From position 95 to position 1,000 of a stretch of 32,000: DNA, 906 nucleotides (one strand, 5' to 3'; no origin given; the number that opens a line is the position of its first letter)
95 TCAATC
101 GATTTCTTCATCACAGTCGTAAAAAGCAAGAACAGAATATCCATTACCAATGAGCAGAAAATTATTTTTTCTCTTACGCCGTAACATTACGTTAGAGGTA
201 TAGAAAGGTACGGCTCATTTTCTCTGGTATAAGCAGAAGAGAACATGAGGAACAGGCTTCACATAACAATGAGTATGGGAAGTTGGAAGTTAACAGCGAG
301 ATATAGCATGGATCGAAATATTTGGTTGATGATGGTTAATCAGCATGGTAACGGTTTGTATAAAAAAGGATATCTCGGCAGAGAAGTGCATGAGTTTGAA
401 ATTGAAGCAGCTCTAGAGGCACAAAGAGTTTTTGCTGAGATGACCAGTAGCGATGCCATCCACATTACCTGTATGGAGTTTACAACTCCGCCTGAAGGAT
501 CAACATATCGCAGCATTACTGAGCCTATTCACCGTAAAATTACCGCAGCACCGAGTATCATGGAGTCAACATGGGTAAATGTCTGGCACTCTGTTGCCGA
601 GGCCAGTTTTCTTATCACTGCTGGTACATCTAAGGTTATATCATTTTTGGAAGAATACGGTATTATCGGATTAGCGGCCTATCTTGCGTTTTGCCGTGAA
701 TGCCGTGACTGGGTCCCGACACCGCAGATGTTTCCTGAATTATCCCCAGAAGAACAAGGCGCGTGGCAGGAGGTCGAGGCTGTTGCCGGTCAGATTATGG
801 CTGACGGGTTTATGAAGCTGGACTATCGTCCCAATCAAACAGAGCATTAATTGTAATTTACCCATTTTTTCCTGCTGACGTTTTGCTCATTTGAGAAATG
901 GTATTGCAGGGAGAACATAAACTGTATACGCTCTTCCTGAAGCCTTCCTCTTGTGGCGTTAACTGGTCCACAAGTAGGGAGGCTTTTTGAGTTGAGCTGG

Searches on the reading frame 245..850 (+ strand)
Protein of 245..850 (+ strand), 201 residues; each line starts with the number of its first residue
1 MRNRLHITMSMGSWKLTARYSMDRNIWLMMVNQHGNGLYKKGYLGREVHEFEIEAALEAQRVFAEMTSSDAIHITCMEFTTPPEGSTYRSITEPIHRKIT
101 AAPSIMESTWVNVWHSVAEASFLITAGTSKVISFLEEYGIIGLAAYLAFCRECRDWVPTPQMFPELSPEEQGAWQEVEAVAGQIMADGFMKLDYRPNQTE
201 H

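Call 13: search_protein_families(library=pfam, proteins=[window:245-850:+])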
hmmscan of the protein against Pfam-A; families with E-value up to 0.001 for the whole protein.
window:245-850:+ (201 aa): 0 families

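Call 87: search_protein_families(library=pfam, proteins=[window:245-850:+], max_evalue=0.1)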
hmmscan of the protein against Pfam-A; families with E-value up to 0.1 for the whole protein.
window:245-850:+ (201 aa): 0 families
